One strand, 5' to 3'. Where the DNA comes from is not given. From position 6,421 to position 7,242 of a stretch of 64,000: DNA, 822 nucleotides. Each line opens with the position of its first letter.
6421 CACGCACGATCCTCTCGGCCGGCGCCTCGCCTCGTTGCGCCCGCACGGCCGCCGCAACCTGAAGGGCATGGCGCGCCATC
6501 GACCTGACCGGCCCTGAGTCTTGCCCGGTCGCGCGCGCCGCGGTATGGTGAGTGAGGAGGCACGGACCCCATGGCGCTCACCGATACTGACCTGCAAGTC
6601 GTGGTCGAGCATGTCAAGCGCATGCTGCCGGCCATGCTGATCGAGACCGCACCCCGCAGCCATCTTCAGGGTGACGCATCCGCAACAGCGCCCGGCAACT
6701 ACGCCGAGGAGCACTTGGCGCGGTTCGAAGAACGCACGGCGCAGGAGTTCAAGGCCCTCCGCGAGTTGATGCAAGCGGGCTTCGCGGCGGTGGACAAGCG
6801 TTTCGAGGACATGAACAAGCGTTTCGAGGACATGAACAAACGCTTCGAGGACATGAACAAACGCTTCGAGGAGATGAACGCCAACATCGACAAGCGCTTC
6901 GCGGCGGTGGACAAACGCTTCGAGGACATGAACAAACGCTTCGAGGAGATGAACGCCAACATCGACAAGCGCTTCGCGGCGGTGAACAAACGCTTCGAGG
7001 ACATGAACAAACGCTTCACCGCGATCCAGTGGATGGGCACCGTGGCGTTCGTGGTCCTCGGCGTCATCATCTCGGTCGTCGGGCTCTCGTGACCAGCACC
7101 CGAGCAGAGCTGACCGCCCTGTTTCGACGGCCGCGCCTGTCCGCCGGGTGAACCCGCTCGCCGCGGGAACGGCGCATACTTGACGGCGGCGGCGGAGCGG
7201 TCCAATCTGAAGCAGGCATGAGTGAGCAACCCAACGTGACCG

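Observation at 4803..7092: Three small membrane-anchored coiled-coil proteins with NKRF(E/D)DM heptads and opposite anchoring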

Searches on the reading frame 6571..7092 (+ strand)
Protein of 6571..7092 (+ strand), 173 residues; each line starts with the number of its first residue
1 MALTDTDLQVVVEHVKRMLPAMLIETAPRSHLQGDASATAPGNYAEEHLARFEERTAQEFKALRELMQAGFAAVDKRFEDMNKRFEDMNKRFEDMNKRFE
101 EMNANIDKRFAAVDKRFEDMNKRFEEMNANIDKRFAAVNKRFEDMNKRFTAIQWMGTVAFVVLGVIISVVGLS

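Call 3: search_protein_families(library=pfam, proteins=[window:6571-7092:+], max_evalue=1)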
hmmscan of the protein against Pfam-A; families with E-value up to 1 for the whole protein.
window:6571-7092:+ (173 aa): 114 families (the best 25 are shown)
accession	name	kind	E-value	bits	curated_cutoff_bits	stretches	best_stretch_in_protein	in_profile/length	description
PF10241.14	KxDL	-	6e-08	33.3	27.2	2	54-111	26-83/86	Uncharacterized conserved protein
PF13188.13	PAS_8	-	1.9e-06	28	21.8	1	60-88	3-33/65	PAS domain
PF06825.17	HSBP1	-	1.2e-05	25.4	28.6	2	111-148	5-42/51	Heat shock factor binding protein 1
PF23991.1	DUF7310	-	5.3e-05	24.1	40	1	106-151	1-48/83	Coiled-coil region of unknown function (DUF7310)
PF06419.17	COG6_N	-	6e-05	23.6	27.4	2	70-104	34-68/114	Conserved oligomeric complex COG6, N-terminal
PF01920.25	Prefoldin_2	-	0.00016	22.1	27.6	1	73-111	66-104/106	Prefoldin subunit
PF17072.10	Spike_torovirin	-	0.00018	20.1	35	1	72-146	880-954/1272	Torovirinae spike glycoprotein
PF01519.22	DUF16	-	0.00027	21.8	40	1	79-150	30-100/104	Protein of unknown function DUF16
PF00804.31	Syntaxin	-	0.00029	21.1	26.7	2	87-149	13-74/157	Syntaxin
PF02601.20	Exonuc_VII_L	-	0.0003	20.8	35.9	1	43-149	133-244/315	Exonuclease VII, large subunit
PF00435.27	Spectrin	-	0.00097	20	29.9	1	62-134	35-99/105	Spectrin repeat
PF07195.17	FliD_C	-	0.001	19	25.4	2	61-122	175-236/236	Flagellar hook-associated protein 2 C-terminus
PF19176.5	DUF5858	-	0.0011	19.2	27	0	113-129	23-39/61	Family of unknown function (DUF5858)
PF07798.16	CCDC90-like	-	0.0017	18.7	33.5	1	66-169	69-171/175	Coiled-coil domain-containing protein 90-like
PF24319.2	DUF7491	-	0.0019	18.9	30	1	96-133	44-81/90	Coiled-coil region of unknown function (DUF7491)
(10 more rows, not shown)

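Call 4: search_protein_families(library=ncbifam, proteins=[window:6571-7092:+], max_evalue=1)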
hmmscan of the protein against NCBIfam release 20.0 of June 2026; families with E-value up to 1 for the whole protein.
window:6571-7092:+ (173 aa): 68 families (the best 25 are shown)
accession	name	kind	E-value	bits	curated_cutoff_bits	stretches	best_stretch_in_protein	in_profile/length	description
NF053563.1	Rkd4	equivalog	5.3e-06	24.8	860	1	48-153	303-404/747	arcadin-4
NF047515.1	SpiroCoCo_C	equivalog_domain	7.1e-05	22.1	125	1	47-148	152-250/313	SpiroCoCo family coiled-coil protein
TIGR02168.1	SMC_prok_B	equivalog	0.00015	19.6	567.35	1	57-134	326-968/1181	chromosome segregation protein SMC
NF001421.0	PRK00295.1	equivalog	0.00033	20.8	95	0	76-101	33-58/68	hypothetical protein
NF002244.0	PRK01156.1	equivalog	0.00034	18.8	847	1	49-151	560-661/895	DNA double-strand break repair ATPase Rad50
NF041034.1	Rad50_Sulf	equivalog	0.00048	18.1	1000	1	73-152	584-661/872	DNA double-strand break repair ATPase Rad50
NF003034.1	PRK03918.1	equivalog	0.00049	18.2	700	1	46-141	611-706/878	DNA double-strand break repair ATPase Rad50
NF047516.1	LA_3659_fam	equivalog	0.00064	19.4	36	1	74-146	125-202/221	LA_3659 family protein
NF047514.1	SpiroCoCo_N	equivalog_domain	0.00064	19.4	75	1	74-146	125-202/221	SpiroCoCo family coiled-coil protein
TIGR02169.1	SMC_prok_A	equivalog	0.0007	17.4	729.4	1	58-150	361-452/1165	chromosome segregation protein SMC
NF045650.1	CD1247_Nterm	equivalog_domain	0.0011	19.5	30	1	70-105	34-61/70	CD1247 N-terminal domain-containing protein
NF048001.1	GTP_morpho_1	equivalog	0.0012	18.6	50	2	108-160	6-57/70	GTA head formation protein, RCAP_rcc01685 family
NF047773.1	phas_rel_Lepto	domain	0.0016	18.2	35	1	62-98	3-39/68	phasin-related domain-containing protein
TIGR04211.1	SH3_and_anchor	equivalog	0.0016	18.1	65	1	49-169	68-182/198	TIGR04211 family SH3 domain-containing protein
NF053525.1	thylo_ssr2422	subfamily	0.0017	18.7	38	1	63-101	14-48/77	ssr2422 family thylakoid membrane protein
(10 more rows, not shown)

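Call 12: find_homologous_proteins(query=window:6571-7089:+, max_evalue=0.001)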
Query window:6571-7089:+ (173 aa): 2303 proteins with E <= 0.001 among 4090 candidates; the best 120 are listed.
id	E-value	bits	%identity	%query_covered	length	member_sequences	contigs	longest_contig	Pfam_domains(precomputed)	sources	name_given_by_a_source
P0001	6.3e-106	369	100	100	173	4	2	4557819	PF13188.14,PF10241.15,PF06825.18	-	-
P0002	1.0e-82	294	81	100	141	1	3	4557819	-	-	-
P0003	1.9e-72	260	79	100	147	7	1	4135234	-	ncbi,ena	-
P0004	2.5e-72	260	77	100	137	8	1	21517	-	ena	-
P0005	3.4e-69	250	76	100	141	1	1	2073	-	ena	-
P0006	1.5e-68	248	69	100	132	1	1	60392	-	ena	-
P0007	9.0e-67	242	77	99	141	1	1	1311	-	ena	-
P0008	9.8e-66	239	63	100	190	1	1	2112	-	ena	-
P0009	1.2e-65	238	74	99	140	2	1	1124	-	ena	-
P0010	1.6e-64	235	81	90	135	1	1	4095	-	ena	-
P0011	1.8e-63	231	65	100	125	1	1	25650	-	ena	-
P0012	2.2e-59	218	58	99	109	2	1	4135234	-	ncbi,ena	-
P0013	3.1e-52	195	88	64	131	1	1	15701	-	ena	-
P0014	6.8e-52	194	55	100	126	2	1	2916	-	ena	-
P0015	9.5e-52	193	58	100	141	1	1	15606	PF10241.15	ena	-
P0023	8.7e-44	167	55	100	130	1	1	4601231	-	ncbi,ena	-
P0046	9.6e-28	115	48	65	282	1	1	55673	PF06009.20,PF00015.27,PF02601.21,PF07788.18,PF19220.7,PF12644.13,PF27742.1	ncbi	ncbi:MAG: DUF3782 domain-containing protein [Candidatus Hydrothermales bacterium]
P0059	3.9e-25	107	40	97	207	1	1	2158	PF23991.2,PF12644.13,PF06419.18,PF27742.1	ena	-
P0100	2.4e-22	98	38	87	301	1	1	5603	PF10241.15,PF06103.17,PF07889.18,PF27742.1,PF17072.11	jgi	jgi:hypothetical protein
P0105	3.4e-22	97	42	97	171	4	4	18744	PF23991.2,PF12644.13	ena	-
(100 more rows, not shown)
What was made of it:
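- Family size and conservation of the full plan: 2,303 hits in call 12.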

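Call 16: find_encoding_contigs(protein=P0003, flank=8000, max_places=3)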
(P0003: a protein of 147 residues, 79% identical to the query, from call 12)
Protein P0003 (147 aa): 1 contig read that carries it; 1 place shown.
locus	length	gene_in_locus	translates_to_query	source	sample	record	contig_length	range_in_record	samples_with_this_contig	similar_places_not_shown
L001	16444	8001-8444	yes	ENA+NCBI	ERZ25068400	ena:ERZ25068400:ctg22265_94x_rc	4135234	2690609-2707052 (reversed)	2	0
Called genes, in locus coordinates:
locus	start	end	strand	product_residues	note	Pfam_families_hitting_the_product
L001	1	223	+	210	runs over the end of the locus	-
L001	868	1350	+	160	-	-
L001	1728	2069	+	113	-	-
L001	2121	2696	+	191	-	-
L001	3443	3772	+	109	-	-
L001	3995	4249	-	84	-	-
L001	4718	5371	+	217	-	PF01936:NYN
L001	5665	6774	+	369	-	PF08867:FRG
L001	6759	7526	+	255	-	PF12796:Ank_2, PF00023:Ank (weak), PF12796:Ank_2, PF00023:Ank (weak), PF13637:Ank_4 (weak), PF12796:Ank_2, PF13637:Ank_4, PF00023:Ank, +4 more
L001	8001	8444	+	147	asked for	-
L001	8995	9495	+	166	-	-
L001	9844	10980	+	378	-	PF13175:AAA_15, PF00005:ABC_tran (faint), PF13304:AAA_21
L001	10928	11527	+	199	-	-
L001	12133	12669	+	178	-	-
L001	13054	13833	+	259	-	PF05685:Uma2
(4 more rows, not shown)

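Call 17: find_encoding_contigs(protein=P0023, flank=8000, max_places=3)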
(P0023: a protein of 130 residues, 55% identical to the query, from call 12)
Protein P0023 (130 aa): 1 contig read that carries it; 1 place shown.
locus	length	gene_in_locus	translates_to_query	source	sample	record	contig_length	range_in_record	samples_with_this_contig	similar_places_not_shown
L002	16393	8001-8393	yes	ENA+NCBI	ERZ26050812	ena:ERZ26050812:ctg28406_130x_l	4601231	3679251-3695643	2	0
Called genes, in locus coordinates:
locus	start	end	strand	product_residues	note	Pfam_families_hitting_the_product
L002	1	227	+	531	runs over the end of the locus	PF00005:ABC_tran, PF13304:AAA_21 (faint), PF00005:ABC_tran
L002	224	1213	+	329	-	PF02653:BPD_transp_2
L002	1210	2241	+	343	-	PF02653:BPD_transp_2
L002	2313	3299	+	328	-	PF02608:Bmp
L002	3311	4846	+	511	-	PF00005:ABC_tran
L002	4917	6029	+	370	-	PF02653:BPD_transp_2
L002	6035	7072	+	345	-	PF02653:BPD_transp_2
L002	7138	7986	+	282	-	-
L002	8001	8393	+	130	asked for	-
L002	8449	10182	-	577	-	PF00496:SBP_bac_5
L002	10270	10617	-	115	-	-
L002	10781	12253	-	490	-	-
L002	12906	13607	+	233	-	-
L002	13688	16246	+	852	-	PF01266:DAO, PF16350:FAO_M, PF01571:GCV_T, PF08669:GCV_T_C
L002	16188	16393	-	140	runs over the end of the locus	-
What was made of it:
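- Close homologues sit next to ABC transporter genes (call 17).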

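Call 51: search_protein_families(library=padloc, proteins=[window:6571-7092:+], max_evalue=0.01)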
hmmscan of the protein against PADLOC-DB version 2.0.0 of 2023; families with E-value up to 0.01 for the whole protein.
window:6571-7092:+ (173 aa): 25 families
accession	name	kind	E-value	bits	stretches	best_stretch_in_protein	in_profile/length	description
PDLC03839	LeoA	-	1e-05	22.8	1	45-153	289-400/559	-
PDLC00605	ZorA1|ZorA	-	0.00025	17.5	1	37-141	564-668/700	MotA/ExbB/TolQ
PDLC03841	LeoBC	-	0.00033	17.9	1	47-167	349-469/601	-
PDLC04547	PDC-M26A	-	0.00037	17.2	1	28-146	137-258/724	-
PDLC02747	PbeC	-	0.00059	16.8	1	57-149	386-476/632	PbeC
PDLC00006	DruC1|DruC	-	0.00059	16.4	1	63-153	148-241/626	Unknown function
PDLC00581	JetC3|JetC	-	0.00067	15.6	1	54-147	889-982/1473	DUF3584 domain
PDLC00518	JetC1|JetC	-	0.00086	15.2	1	45-147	324-422/1112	DUF3584 domain; MukB-like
PDLC02723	PbeC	-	0.00093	15.8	1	73-146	216-469/618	PbeC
PDLC00601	ZorA1|ZorA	-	0.001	15.8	1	45-145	378-479/699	MotA/ExbB/TolQ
PDLC02621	DrmD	-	0.0011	15.2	1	46-152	925-1027/1040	DrmD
PDLC00582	JetC3|JetC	-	0.0012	14.7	1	54-147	995-1089/1472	DUF3584 domain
PDLC02756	PbeC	-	0.0017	15.4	1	37-133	319-423/643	PbeC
PDLC00648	ZorA3|ZorA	-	0.0019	15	1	46-145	314-455/692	MotA/ExbB/TolQ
PDLC00647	ZorA3|ZorA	-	0.0019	14.7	1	48-147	366-467/780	MotA/ExbB/TolQ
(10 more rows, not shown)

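Call 52: search_protein_families(library=phrogs, proteins=[window:6571-7092:+], max_evalue=0.01)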
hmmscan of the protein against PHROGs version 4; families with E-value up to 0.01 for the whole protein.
window:6571-7092:+ (173 aa): 35 families (the best 25 are shown)
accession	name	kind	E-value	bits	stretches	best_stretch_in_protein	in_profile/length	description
phrog_6701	-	unknown function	3.4e-10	40.9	2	85-151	73-139/169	-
phrog_15851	-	unknown function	2.2e-09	38.7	1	119-170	55-112/117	-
phrog_5553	-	unknown function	4.4e-09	37.6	2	73-128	11-62/114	-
phrog_2990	-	unknown function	7.5e-06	27.2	0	46-101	49-100/133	-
phrog_11953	-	DNA, RNA and nucleotide metabolism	2e-05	25.4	1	72-148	28-107/154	exonuclease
phrog_10512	-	head and packaging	4.2e-05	23.9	0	115-153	132-170/444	virion structural protein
phrog_25947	-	other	4.7e-05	24.7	0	72-114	12-54/79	hol-like chemotaxis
phrog_9427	-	head and packaging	5.3e-05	23.6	1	47-154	324-422/453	head maturation protease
phrog_3590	-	unknown function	5.7e-05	23.7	1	54-150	210-311/481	-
phrog_5225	-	unknown function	7.1e-05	24.1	1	55-115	7-64/92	-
phrog_32256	-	unknown function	7.2e-05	24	0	67-98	43-74/106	-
phrog_12270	-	unknown function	0.00013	23.1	0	83-113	5-35/128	-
phrog_937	-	other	0.00019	22.7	1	78-172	16-112/115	hemolysin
phrog_1193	-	other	0.00025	22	0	65-106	9-51/76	hemolysin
phrog_10613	-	tail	0.00027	21.8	1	71-147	40-112/237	tail length tape measure protein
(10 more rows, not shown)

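Call 53: search_protein_families(library=pfam, proteins=[P0046, P0100], max_evalue=0.001)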
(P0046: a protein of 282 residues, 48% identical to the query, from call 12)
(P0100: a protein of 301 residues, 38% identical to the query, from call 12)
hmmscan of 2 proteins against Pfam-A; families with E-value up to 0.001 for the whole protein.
P0046 (282 aa): 19 families
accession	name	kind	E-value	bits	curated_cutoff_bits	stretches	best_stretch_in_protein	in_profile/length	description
PF12644.12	DUF3782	-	2.5e-18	66.4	24.4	1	124-195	3-75/78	Protein of unknown function (DUF3782)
PF07788.17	PDDEXK_10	-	2.2e-12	47.2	21.2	1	202-261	4-63/74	PD-(D/E)XK nuclease superfamily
PF06009.19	Laminin_II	-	1.3e-06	28.9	33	1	62-126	17-81/138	Laminin Domain II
PF00015.26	MCPsignal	-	1.4e-05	25.4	34.6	1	34-125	79-170/172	Methyl-accepting chemotaxis protein (MCP) signalling domain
PF02601.20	Exonuc_VII_L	-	1.4e-05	25.2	35.9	1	28-150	156-284/315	Exonuclease VII, large subunit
PF10498.14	IFT57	-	3e-05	23.6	40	1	43-137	231-322/360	Intra-flagellar transport protein 57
PF06160.17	EzrA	-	3e-05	23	39.6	1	59-140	341-422/557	Septation ring formation regulator, EzrA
PF10241.14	KxDL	-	4.3e-05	24.2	27.2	0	31-100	10-79/86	Uncharacterized conserved protein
PF05929.16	Phage_GPO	-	7.6e-05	22.9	33.6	1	46-142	158-245/268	Phage capsid scaffolding protein (GPO) serine peptidase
PF08649.15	DASH_Dad1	-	0.00029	21.4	31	0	60-89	6-35/55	DASH complex subunit Dad1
PF06103.16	DUF948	-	0.00038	21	37.2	0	74-125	24-72/89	Bacterial protein of unknown function (DUF948)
PF04108.17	ATG17_like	-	0.00046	20.2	43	1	43-149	118-235/355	Autophagy protein ATG17-like domain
PF10168.15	Nup88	-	0.00048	18.5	24.4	1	22-136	538-656/702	Nuclear pore component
PF19220.6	Rod_CreS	-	0.00057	19.5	100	1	28-142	204-314/359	Crescentin, rod domain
PF12352.13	V-SNARE_C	-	0.00059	20.5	27.1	0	85-112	38-65/66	Snare region anchored in the vesicle membrane C-terminus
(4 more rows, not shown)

P0100 (301 aa): 9 families
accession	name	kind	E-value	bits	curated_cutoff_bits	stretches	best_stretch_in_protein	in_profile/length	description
PF06103.16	DUF948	-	1.3e-07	32.1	37.2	0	71-121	28-78/89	Bacterial protein of unknown function (DUF948)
PF17072.10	Spike_torovirin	-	3.4e-07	29.1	35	1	47-139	880-958/1272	Torovirinae spike glycoprotein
PF07889.17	DUF1664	-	4e-06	27.3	34.6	0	105-170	38-103/124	Protein of unknown function (DUF1664)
PF10241.14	KxDL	-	2.4e-05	25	27.2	0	32-99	11-78/86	Uncharacterized conserved protein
PF25588.1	DUF7934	-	8.3e-05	22.5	30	1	70-177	151-261/333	Family of unknown function (DUF7934)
PF04108.17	ATG17_like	-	0.00016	21.7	43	1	48-174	116-242/355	Autophagy protein ATG17-like domain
PF02601.20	Exonuc_VII_L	-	0.00035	20.6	35.9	1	43-156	142-258/315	Exonuclease VII, large subunit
PF10168.15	Nup88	-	0.00072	18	24.4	1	48-158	564-674/702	Nuclear pore component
PF07788.17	PDDEXK_10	-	0.00081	19.7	21.2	0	232-273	4-45/74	PD-(D/E)XK nuclease superfamily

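Call 75: search_dna_similar(query=window:6571-7089:+, collection=phages, mode=protein, max_evalue=0.001, max_rows=25)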
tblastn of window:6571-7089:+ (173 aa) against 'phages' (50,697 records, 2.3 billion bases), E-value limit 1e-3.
Records with a match: 1; places in all: 2; records where one place covers at least 80% of the query: 0.
Best place of each record, by identity: <60% 1.
By first word of the organism name: Xylella 1.
By host as written in the record: Xylella fastidiosa subsp. multiplex IVIA5901 1.
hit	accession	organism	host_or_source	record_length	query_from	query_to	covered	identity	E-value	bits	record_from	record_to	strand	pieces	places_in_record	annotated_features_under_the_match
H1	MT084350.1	Xylella phage Xfas53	Xylella fastidiosa subsp. multiplex ...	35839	47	143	56%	36.1%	6e-10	62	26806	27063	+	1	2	hypothetical protein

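Call 78: search_dna_similar(query=window:6571-7089:+, collection=plasmids, mode=protein, max_evalue=0.001, max_rows=15)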
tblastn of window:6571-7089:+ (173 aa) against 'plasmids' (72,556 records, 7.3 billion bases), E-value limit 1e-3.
Records with a match: 12; places in all: 14; records where one place covers at least 80% of the query: 0.
Best place of each record, by identity: <60% 12.
By first word of the organism name: Borrelia 7; Bacillus 2; Pigmentibacter 1; Streptomyces 1; Vibrio 1.
By predicted mobility (MOB-suite, as given by PLSDB): non-mobilizable 12.
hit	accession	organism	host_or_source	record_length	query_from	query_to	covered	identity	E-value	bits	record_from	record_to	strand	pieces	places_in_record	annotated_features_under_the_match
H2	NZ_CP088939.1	Borrelia sp. RT5S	Varanus salvator,Bacterial ...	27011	21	153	77%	27.8%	5e-4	47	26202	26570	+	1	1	hypothetical protein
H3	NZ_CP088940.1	Borrelia sp. RT5S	Varanus salvator,Bacterial ...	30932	21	153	77%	27.8%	5e-4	47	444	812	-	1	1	hypothetical protein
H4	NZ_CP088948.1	Borrelia sp. RT1S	Varanus salvator,Bacterial ...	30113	21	153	77%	27.8%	5e-4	47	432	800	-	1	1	hypothetical protein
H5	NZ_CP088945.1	Borrelia sp. RT1S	Varanus salvator,Bacterial ...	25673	38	152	66%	26.7%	4e-5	50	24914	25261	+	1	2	hypothetical protein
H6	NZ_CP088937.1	Borrelia sp. RT5S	Varanus salvator,Bacterial ...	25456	59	160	59%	29.0%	2e-4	48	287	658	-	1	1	hypothetical protein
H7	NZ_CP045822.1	Bacillus subtilis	-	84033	61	157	56%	29.0%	2e-4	48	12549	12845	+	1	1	hypothetical protein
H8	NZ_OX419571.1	Bacillus subtilis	vegetable plot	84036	61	157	56%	29.0%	2e-4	48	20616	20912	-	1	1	hypothetical protein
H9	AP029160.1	Pigmentibacter ruber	Homo sapiens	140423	78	149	42%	38.4%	7e-4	46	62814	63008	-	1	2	none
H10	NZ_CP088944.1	Borrelia sp. RT1S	Varanus salvator,Bacterial ...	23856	59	135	45%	34.6%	3e-6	53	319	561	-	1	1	hypothetical protein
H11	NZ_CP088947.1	Borrelia sp. RT1S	Varanus salvator,Bacterial ...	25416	59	135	45%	34.6%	3e-6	53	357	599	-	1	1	hypothetical protein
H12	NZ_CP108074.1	Streptomyces caniferus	-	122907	67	149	48%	30.2%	1e-4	48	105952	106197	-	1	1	toxin glutamine deamidase domain-containing protein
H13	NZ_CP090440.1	Vibrio maritimus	Skeletonema costatum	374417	101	158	34%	43.1%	2e-4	48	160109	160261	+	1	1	hypothetical protein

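Call 86: search_protein_families(library=ncbifam, proteins=[P0046, P0100], max_evalue=0.001)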
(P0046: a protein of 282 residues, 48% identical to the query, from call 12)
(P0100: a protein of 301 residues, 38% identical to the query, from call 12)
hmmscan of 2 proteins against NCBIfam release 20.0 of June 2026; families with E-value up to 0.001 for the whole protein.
P0046 (282 aa): 14 families
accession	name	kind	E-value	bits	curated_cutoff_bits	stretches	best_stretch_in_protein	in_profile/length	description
TIGR02168.1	SMC_prok_B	equivalog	3.1e-09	35.2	567.35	1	9-140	735-869/1181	chromosome segregation protein SMC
TIGR02169.1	SMC_prok_A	equivalog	4.2e-07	28.1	729.4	1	16-141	326-451/1165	chromosome segregation protein SMC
NF041035.1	Rad50_Halo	equivalog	8.4e-06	24.4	1000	1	27-137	311-424/883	DNA double-strand break repair ATPase Rad50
NF047515.1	SpiroCoCo_C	equivalog_domain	1.2e-05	24.7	125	1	7-151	88-261/313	SpiroCoCo family coiled-coil protein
NF003034.1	PRK03918.1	equivalog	1.2e-05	23.6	700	1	7-142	199-331/878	DNA double-strand break repair ATPase Rad50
NF045487.1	ASRP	equivalog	1.5e-05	23.8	300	1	12-180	327-493/593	archaea-specific SMC-related protein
NF053563.1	Rkd4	equivalog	2e-05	22.9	860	1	9-182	442-613/747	arcadin-4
NF003413.0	PRK04778.1-7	equivalog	2.6e-05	22.8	556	1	20-137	305-421/564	septation ring formation regulator EzrA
NF041034.1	Rad50_Sulf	equivalog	3e-05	22.1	1000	1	13-139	441-573/872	DNA double-strand break repair ATPase Rad50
NF002244.0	PRK01156.1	equivalog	6e-05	21.3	847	1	11-138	541-656/895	DNA double-strand break repair ATPase Rad50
TIGR04527.1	mycoplas_twoTM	subfamily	0.00016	21.4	125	0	85-219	49-161/248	MG_279/MG_280 family protein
NF002572.0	PRK02224.1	equivalog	0.00016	20.1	1087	1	29-136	313-416/888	DNA double-strand break repair ATPase Rad50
TIGR03930.1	WXG100_ESAT6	subfamily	0.00035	20.7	44.85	0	67-103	49-85/90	WXG100 family type VII secretion target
NF009344.0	PRK12705.1-1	equivalog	0.00059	18.5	831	1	15-119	94-202/572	hypothetical protein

P0100 (301 aa): 13 families
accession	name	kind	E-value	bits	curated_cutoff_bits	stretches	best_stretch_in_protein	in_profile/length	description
TIGR02168.1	SMC_prok_B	equivalog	4e-08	31.5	567.35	1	29-273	339-592/1181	chromosome segregation protein SMC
NF041034.1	Rad50_Sulf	equivalog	4e-06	25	1000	1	41-188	552-697/872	DNA double-strand break repair ATPase Rad50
NF045780.1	TrlF_fam_ATP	equivalog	8.7e-06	24.7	350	1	6-259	568-821/944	TrlF family AAA-like ATPase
NF047515.1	SpiroCoCo_C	equivalog_domain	2.9e-05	23.4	125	1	58-166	124-220/313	SpiroCoCo family coiled-coil protein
TIGR02169.1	SMC_prok_A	equivalog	4e-05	21.5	729.4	1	30-166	340-472/1165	chromosome segregation protein SMC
NF045487.1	ASRP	equivalog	0.00013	20.8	300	1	44-137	390-482/593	archaea-specific SMC-related protein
NF048001.1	GTP_morpho_1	equivalog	0.00022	21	50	0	74-99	22-47/70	GTA head formation protein, RCAP_rcc01685 family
NF009344.0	PRK12705.1-1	equivalog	0.00028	19.6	831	1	36-120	119-199/572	hypothetical protein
TIGR03545.1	TIGR03545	subfamily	0.00045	18.9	173.35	1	58-164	167-272/556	TIGR03545 family protein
TIGR04527.1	mycoplas_twoTM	subfamily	0.00052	19.8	125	0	111-196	36-120/248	MG_279/MG_280 family protein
NF003409.0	PRK04778.1-3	equivalog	0.0009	18.1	562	0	103-169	353-418/570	septation ring formation regulator EzrA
NF047516.1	LA_3659_fam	equivalog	0.00097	18.8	36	0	58-149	99-216/221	LA_3659 family protein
NF047514.1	SpiroCoCo_N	equivalog_domain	0.00097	18.8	75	0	58-149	99-216/221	SpiroCoCo family coiled-coil protein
